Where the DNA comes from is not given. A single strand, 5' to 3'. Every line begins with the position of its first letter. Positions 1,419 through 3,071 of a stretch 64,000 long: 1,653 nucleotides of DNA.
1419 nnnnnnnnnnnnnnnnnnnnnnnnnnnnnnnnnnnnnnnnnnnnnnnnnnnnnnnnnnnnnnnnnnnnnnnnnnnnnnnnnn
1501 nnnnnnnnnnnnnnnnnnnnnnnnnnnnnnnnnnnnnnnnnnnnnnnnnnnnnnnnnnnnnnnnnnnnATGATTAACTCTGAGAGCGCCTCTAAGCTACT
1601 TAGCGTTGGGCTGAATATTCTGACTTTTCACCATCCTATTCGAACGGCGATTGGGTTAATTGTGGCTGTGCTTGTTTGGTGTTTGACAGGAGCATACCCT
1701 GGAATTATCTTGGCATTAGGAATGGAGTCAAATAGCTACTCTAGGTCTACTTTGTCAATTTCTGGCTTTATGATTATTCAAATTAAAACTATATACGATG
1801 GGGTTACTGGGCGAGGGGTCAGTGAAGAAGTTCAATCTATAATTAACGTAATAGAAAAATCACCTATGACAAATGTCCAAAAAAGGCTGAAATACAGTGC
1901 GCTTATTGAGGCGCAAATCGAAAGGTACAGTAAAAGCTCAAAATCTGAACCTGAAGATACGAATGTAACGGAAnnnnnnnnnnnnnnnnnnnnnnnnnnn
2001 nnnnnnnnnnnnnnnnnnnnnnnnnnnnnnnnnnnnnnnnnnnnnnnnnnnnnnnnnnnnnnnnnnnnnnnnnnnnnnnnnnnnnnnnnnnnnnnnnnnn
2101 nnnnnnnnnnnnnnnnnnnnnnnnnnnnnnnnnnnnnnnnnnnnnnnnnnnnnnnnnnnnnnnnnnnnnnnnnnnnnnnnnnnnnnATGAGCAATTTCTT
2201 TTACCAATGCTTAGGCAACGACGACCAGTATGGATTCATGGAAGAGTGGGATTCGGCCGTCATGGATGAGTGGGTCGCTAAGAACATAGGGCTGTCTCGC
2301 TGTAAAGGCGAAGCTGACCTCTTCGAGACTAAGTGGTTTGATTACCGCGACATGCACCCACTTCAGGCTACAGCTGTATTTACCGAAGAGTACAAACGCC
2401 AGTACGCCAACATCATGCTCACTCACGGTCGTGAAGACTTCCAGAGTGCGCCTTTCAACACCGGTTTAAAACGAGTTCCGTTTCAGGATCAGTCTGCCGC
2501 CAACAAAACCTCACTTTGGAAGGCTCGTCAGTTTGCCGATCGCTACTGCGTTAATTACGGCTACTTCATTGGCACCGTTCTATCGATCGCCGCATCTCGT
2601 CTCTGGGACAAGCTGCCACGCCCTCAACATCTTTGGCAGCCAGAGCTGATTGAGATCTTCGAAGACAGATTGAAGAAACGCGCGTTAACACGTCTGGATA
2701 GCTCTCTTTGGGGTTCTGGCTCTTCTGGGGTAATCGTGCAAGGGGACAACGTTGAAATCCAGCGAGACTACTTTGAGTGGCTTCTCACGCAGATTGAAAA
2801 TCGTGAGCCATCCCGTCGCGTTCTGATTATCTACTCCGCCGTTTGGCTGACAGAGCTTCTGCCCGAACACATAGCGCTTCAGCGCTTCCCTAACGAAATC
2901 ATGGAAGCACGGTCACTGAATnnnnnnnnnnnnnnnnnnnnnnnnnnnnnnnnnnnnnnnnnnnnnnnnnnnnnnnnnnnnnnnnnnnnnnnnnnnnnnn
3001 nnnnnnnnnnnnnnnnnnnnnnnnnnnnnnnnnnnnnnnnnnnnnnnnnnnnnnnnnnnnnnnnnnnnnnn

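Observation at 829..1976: AT-rich two-gene insertion encoding membrane proteins next to the partition locus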

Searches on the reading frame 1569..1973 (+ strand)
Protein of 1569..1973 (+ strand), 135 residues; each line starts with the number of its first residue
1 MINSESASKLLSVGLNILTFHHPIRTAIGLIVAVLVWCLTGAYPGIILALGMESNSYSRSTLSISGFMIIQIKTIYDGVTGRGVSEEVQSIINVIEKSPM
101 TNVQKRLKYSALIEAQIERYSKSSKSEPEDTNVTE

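Call 6: search_protein_families(library=pfam, proteins=[window:1569-1973:+], max_evalue=1)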
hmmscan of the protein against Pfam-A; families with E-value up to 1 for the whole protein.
window:1569-1973:+ (135 aa): 0 families

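Call 16: search_protein_families(library=phrogs, proteins=[window:1569-1973:+], max_evalue=0.1)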
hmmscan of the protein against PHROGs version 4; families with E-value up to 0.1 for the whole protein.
window:1569-1973:+ (135 aa): 2 families
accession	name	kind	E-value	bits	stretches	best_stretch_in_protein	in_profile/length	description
phrog_17322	-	unknown function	1.7e-15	58.2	1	1-127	1-128/136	-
phrog_16585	-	unknown function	0.093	14.3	0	25-119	3-95/108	-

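Call 17: search_protein_families(library=padloc, proteins=[window:1569-1973:+], max_evalue=1)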
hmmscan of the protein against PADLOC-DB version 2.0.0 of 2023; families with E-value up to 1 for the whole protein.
window:1569-1973:+ (135 aa): 0 families

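Call 18: search_protein_families(library=ncbifam, proteins=[window:1569-1973:+], max_evalue=1)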
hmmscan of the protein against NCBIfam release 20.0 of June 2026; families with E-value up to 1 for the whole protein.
window:1569-1973:+ (135 aa): 0 families

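Call 26: find_homologous_proteins(query=A2, max_evalue=0.01)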
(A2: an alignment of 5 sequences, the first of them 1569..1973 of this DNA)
Query A2 (5 sequences) (135 aa, profile of the alignment): 21 proteins with E <= 0.01 among 1726 candidates.
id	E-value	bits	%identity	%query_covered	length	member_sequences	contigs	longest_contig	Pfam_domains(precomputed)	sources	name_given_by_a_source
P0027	2.4e-63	230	68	100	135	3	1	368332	-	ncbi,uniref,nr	ncbi:hypothetical protein [Pectobacterium jejuense]|uniref:hypothetical protein n=1 Tax=Pectobacteri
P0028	5.4e-60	219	100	100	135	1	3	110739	-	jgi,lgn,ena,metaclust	metaclust:\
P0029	1.3e-54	201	34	93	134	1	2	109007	-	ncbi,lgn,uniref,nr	ncbi:hypothetical protein [Cronobacter sp. JZ38]|uniref:hypothetical protein n=1 Tax=Cronobacter sp.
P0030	1.7e-52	195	33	80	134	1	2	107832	-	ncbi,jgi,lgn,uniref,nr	ncbi:hypothetical protein [Franconibacter daqui]|uniref:hypothetical protein n=1 Tax=Franconibacter 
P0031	7.9e-52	192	23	96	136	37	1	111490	-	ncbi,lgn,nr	ncbi:TPA: hypothetical protein MBI17_004467 [Klebsiella pneumoniae]|nr:hypothetical protein [Klebsie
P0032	1.1e-51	192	29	91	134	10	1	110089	-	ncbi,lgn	ncbi:TPA: hypothetical protein ACJJYX_004322 [Enterobacter cloacae]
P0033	1.2e-51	192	29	91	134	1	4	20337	-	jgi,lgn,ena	-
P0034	1.9e-47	178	26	100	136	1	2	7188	-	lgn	-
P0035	2.7e-46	175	61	93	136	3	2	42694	-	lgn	-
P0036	4.8e-46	174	28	99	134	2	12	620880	-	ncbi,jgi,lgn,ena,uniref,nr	ncbi:hypothetical protein [Pantoea agglomerans]|jgi:hypothetical protein|uniref:hypothetical protein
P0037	7.2e-46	173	56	96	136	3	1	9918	-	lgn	-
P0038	3.8e-45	171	30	99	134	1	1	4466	-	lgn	-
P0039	1.7e-44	169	28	94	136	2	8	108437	-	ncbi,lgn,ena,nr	ncbi:hypothetical protein QXC87_004525 [Escherichia coli]|nr:hypothetical protein [Escherichia coli]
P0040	4.2e-42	161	26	96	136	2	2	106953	-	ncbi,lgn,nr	ncbi:hypothetical protein JYR44_004116 [Salmonella enterica]|nr:hypothetical protein [Salmonella ent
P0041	2.4e-41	158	26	96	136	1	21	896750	-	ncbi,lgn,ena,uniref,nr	ncbi:hypothetical protein HVX64_23490 (plasmid) [Citrobacter sp. RHB20-C16]|uniref:Uncharacterized p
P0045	4.5e-40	154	34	96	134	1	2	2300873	-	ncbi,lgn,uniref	ncbi:hypothetical protein [Pantoea sp. R13S299]|uniref:hypothetical protein n=1 Tax=Pantoea sp. R13S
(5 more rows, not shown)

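Call 29: find_encoding_contigs(protein=P0036, flank=10000, max_places=3)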
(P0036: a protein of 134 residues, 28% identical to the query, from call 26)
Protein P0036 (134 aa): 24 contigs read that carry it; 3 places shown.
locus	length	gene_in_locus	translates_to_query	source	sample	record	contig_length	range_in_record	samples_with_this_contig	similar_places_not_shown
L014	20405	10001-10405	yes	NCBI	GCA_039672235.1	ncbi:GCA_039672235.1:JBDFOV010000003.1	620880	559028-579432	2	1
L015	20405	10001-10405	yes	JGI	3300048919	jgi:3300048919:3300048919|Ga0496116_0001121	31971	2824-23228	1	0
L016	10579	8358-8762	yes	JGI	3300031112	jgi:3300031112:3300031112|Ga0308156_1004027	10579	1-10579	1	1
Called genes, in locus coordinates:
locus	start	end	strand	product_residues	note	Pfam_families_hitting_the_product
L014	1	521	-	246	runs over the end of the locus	PF00881:Nitroreductase, PF28600:Nitroreductase_C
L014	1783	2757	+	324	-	-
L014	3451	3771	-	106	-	-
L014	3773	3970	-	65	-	-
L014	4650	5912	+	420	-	PF04607:RelA_SpoT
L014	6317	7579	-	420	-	PF00817:IMS, PF11798:IMS_HHH (faint), PF11799:IMS_C, PF13438:DUF4113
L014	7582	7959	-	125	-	PF00717:Peptidase_S24 (weak)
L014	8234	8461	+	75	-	-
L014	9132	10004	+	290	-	-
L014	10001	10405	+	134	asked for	-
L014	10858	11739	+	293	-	-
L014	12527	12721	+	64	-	-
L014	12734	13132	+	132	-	PF06316:Ail_Lom, PF13505:OMP_b-brl (weak)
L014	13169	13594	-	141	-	PF02413:Caudo_TAP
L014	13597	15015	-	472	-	-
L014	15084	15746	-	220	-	PF27728:UCP028438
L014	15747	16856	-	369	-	PF04865:Baseplate_J, PF26079:Baseplate_J_C (faint)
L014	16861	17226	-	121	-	-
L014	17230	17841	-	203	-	-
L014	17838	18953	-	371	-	-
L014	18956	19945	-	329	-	-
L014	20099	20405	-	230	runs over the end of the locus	PF13462:Thioredoxin_4, PF01323:DSBA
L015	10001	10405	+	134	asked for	-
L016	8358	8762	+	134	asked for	-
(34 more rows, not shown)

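Call 30: find_encoding_contigs(protein=P0045, flank=10000, max_places=2)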
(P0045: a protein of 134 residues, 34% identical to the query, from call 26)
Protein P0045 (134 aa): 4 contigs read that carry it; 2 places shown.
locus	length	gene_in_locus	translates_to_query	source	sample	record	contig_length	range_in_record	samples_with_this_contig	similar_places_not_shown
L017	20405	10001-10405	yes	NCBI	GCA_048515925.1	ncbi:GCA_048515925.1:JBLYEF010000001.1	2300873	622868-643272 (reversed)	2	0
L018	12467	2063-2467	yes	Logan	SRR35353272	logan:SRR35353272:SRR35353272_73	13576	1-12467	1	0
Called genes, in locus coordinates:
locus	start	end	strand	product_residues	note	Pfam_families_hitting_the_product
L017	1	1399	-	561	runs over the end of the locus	PF07690:MFS_1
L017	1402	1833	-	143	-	PF01047:MarR, PF12802:MarR_2, PF13463:HTH_27 (weak)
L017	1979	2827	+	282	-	PF02311:AraC_binding, PF12833:HTH_18, PF00165:HTH_AraC (weak)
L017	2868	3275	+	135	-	PF09391:DUF2000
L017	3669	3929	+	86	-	PF10798:YmgB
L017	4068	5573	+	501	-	PF00916:Sulfate_transp, PF16983:MFS_MOT1 (weak), PF01740:STAS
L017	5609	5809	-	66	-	PF19942:DUF6404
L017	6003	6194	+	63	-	-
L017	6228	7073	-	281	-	PF00532:Peripla_BP_1, PF13377:Peripla_BP_3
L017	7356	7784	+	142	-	-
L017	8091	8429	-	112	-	-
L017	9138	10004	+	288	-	-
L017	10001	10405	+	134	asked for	-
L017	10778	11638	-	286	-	-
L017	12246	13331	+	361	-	PF01757:Acyl_transf_3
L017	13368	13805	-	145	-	PF02413:Caudo_TAP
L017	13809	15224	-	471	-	PF12571:Phage_tail_fib, PF21882:Gp53-like_C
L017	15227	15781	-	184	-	PF09684:Tail_P2_I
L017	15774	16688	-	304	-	PF26776:Baseplate_J_N, PF26078:Baseplate_J_M, PF26079:Baseplate_J_C (weak)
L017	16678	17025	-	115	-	PF04965:GPW_gp25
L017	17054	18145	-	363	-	PF05954:Phage_GPD (weak)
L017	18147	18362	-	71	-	PF05489:Phage_tail_X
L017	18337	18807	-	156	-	PF06995:Phage_P2_GpU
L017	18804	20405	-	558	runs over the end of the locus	-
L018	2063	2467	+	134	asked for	-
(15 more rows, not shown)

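Call 42: predict_structure(alignment_id=A4)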
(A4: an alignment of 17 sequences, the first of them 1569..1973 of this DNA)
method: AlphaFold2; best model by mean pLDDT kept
length: 135 residues; sequences in the alignment: 17
mean_pLDDT: 59.3   pTM: 0.35
mean pLDDT of the five models: 59.3, 58.7, 54.7, 54.0, 53.4
residues with pLDDT >= 90: 0; 70-90: 13; 50-70: 103; < 50: 19
segments of 3 or more residues with pLDDT < 50: 122-135
pLDDT, mean of each block of 10 residues (from residue 1): 54 57 58 70 66 68 71 64 51 60 63 60 42 32
secondary structure, 60 per line:
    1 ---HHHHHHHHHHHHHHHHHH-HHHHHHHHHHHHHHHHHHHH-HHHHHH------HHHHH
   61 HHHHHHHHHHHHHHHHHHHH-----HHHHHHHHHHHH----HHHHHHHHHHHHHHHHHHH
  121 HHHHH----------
elements in order: H4-21 H23-42 H44-49 H56-80 H86-97 H102-125

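Call 46: search_protein_families(library=padloc, proteins=[L014:10858-11736:+, L017:10778-11635:-, L014:1783-2754:+, L014:4650-5909:+], max_evalue=0.01)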
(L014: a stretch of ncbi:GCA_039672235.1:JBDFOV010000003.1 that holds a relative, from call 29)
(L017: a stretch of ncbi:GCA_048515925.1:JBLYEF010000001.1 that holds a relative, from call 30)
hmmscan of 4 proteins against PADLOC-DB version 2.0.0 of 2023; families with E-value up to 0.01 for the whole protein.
L014:10858-11736:+ (293 aa): 0 families

L017:10778-11635:- (285 aa): 0 families

L014:1783-2754:+ (324 aa): 2 families
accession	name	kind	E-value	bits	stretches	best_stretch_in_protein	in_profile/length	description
PDLC03854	LmuA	-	1.1e-06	26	0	94-143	20-69/345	-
PDLC03805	RTasMBL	-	2.7e-05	21.5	0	207-267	180-242/322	DRT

L014:4650-5909:+ (420 aa): 2 families
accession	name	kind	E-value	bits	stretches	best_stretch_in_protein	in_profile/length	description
PDLC04999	PDC-S33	-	4.9e-07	27.5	1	23-164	48-175/349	-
PDLC04683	PDC-M49B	-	0.0078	14.5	0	339-398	61-120/135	-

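Call 47: search_protein_families(library=pfam, proteins=[L014:10858-11736:+, L017:10778-11635:-], max_evalue=0.01)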
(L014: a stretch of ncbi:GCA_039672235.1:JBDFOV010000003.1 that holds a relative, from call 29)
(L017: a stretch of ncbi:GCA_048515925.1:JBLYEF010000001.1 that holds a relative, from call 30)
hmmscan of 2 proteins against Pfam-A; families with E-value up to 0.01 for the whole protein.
L014:10858-11736:+ (293 aa): 2 families
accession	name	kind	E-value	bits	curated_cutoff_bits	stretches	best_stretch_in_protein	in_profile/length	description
PF05593.20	RHS_repeat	-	0.00026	21.8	22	0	204-233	1-31/38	RHS Repeat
PF19302.4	DUF5915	-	0.0086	16.1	27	0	58-135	17-97/195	Domain of unknown function (DUF5915)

L017:10778-11635:- (285 aa): 0 families

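Call 67: search_solved_structures(query=A4, max_evalue=1)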
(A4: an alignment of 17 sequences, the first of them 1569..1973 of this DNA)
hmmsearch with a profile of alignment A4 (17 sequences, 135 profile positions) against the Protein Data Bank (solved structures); distinct sequences matched with E-value up to 1: 0.

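Call 100: find_encoding_contigs(protein=window:1569-1973:+, flank=3000, max_places=6)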
Protein window:1569-1973:+ (135 aa): 7 contigs read that carry it; 4 places shown.
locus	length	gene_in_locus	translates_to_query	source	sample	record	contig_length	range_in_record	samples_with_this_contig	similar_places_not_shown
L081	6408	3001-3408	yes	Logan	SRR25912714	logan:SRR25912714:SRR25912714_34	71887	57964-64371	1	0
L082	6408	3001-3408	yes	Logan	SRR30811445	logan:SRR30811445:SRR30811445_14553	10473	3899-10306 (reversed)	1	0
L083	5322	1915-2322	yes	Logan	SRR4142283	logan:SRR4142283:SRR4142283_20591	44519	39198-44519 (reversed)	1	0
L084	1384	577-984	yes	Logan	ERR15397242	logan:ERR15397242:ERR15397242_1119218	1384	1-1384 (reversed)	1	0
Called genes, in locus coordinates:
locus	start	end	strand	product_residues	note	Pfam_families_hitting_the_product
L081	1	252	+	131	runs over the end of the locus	-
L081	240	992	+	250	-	-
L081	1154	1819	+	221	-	PF01656:CbiA (weak), PF10609:ParA (faint), PF13614:AAA_31 (weak), PF09140:MipZ (weak)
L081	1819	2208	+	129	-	-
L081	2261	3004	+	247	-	-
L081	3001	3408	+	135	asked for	-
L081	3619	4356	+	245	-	-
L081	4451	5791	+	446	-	PF13481:AAA_25 (weak), PF03796:DnaB_C, PF06745:ATPase (weak)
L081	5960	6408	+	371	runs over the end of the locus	-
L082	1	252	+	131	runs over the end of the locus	-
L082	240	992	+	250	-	-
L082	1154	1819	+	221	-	PF01656:CbiA (weak), PF10609:ParA (faint), PF13614:AAA_31 (weak), PF09140:MipZ (weak)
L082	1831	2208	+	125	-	-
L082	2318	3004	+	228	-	-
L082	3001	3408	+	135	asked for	-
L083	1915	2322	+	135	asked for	-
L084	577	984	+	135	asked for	-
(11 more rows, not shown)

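Call 120: fold_search(model_id=the predicted structure, library=pdb)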
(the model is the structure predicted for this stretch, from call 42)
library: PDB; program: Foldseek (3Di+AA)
matches with E <= 10: 8; with E <= 0.001: 0
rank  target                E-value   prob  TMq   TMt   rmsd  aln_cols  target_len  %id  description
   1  7o3w_A                3.4e+00  0.11  0.27  0.19  15.0       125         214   12  Structural basis for VIPP1 oligomerization and maintenance of thylakoid membrane integrity (released 2021-06-30)
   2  2pek_B                5.1e+00  0.03  0.16  0.19  14.5       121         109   17  Crystal structure of RbcX point mutant Q29A (released 2007-07-10)
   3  8gym_Z1               5.4e+00  0.08  0.26  0.32  13.4       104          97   14  Cryo-EM structure of Tetrahymena thermophila respiratory mega-complex MC IV2+(I+III2+II)2 (released 2023-06-14)
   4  7w5z_X                7.6e+00  0.09  0.31  0.33  12.2       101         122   12  Cryo-EM structure of Tetrahymena thermophila mitochondrial complex IV, composite dimer model (released 2022-04-06)
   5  9div_E                7.6e+00  0.03  0.17  0.18  13.1        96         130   14  The crystal structure of de novo designed ChuA binding protein C8 (released 2025-05-21)
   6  8b6h_EG               8.6e+00  0.06  0.26  0.33  13.4       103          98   14  Cryo-EM structure of cytochrome c oxidase dimer (complex IV) from respiratory supercomplex of Tetrahymena thermophila (released 2023-03-29)
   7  1knz_A                8.6e+00  0.04  0.26  0.24  10.6       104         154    9  Recognition of the rotavirus mRNA 3' consensus by an asymmetric NSP3 homodimer (released 2002-01-17)
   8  7ena_g                9.1e+00  0.03  0.21  0.18  14.7       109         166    9  TFIID-based PIC-Mediator holo-complex in pre-assembled state (pre-hPIC-MED) (released 2021-05-26)

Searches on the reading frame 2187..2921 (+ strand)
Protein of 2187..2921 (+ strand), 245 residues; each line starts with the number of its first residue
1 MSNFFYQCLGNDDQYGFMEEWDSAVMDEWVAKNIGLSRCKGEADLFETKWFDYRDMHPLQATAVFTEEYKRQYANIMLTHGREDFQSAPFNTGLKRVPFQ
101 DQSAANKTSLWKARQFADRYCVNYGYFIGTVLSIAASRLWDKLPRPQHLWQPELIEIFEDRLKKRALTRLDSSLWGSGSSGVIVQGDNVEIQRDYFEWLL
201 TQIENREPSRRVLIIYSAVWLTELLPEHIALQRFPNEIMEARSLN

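Call 6: search_protein_families(library=pfam, proteins=[window:2187-2921:+], max_evalue=1)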
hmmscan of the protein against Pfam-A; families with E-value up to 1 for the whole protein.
window:2187-2921:+ (245 aa): 0 families

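Call 16: search_protein_families(library=phrogs, proteins=[window:2187-2921:+], max_evalue=0.1)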
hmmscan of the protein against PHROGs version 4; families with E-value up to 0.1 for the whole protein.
window:2187-2921:+ (245 aa): 2 families
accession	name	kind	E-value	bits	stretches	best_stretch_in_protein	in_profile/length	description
phrog_2500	-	unknown function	6.3e-81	272.5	1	11-242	13-244/248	-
phrog_28203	-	unknown function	0.0007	20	1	5-94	39-128/235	-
